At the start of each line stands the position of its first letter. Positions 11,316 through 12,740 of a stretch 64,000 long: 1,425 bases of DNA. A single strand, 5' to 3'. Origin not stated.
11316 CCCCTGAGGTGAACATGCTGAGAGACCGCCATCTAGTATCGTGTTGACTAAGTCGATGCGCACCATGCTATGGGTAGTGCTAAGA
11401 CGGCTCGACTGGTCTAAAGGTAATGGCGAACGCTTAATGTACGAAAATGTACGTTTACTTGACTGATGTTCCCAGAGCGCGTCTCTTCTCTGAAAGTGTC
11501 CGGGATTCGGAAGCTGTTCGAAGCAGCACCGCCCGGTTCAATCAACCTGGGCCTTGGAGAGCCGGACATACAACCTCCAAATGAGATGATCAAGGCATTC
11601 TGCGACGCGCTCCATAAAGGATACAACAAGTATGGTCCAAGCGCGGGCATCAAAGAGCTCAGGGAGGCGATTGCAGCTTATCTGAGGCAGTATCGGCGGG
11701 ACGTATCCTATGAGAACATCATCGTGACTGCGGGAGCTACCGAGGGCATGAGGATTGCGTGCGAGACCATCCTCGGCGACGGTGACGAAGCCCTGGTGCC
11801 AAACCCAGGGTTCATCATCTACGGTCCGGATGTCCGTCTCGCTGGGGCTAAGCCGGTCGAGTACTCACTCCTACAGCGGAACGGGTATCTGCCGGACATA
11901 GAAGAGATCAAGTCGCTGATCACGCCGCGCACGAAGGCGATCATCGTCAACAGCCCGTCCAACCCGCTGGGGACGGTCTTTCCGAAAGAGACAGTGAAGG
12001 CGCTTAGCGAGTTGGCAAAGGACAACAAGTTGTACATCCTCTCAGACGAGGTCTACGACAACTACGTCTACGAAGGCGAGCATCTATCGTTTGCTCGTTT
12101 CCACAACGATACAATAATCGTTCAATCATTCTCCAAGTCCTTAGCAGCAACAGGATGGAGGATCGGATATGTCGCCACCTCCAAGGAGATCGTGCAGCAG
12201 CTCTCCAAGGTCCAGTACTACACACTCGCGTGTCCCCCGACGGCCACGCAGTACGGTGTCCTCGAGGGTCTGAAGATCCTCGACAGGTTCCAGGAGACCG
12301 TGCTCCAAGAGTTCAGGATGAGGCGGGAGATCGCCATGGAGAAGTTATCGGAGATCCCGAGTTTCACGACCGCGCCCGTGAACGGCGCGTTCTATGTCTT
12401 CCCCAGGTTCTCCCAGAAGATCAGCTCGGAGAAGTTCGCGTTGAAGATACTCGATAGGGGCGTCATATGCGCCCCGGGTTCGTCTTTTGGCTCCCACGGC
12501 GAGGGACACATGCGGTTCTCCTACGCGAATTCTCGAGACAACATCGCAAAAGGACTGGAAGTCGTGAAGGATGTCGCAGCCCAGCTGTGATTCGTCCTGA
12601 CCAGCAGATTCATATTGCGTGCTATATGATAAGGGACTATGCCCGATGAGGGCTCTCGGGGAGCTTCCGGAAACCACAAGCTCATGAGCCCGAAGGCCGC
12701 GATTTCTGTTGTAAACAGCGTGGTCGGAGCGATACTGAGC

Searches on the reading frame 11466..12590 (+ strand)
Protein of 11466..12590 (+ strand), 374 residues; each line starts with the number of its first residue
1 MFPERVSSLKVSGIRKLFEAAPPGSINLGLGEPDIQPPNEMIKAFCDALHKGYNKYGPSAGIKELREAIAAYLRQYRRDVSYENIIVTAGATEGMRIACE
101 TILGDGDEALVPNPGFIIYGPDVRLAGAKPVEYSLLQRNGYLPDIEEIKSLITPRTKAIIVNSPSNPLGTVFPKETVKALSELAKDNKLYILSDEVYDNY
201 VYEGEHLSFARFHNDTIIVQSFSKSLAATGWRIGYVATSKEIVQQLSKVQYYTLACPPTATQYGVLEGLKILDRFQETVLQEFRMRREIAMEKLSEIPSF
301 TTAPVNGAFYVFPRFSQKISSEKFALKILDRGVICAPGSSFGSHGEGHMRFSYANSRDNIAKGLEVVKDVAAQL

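Call 4: search_protein_families(library=pfam, proteins=[window:11466-12590:+], max_evalue=0.01)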
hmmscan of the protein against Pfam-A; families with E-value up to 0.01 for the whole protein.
window:11466-12590:+ (374 aa): 6 families
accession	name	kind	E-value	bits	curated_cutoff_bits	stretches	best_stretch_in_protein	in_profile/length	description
PF00155.27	Aminotran_1_2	-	4.3e-66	224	19.7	1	26-364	4-358/361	Aminotransferase class I and II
PF00266.25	Aminotran_5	-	7.8e-09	35.4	21.5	1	81-251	59-226/371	Aminotransferase class-V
PF01041.23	DegT_DnrJ_EryC1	-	8.5e-09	35.5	19.8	1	62-194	26-145/360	DegT/DnrJ/EryC1/StrS aminotransferase family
PF00202.27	Aminotran_3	-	8e-05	21.9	30.5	1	144-337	179-373/403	Aminotransferase class-III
PF01053.26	Cys_Met_Meta_PP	-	9.5e-05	21.5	27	1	141-273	123-249/381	Cys/Met metabolism PLP-dependent enzyme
PF01212.27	Beta_elim_lyase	-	0.00032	20.6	27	1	36-243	9-216/288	Beta-eliminating lyase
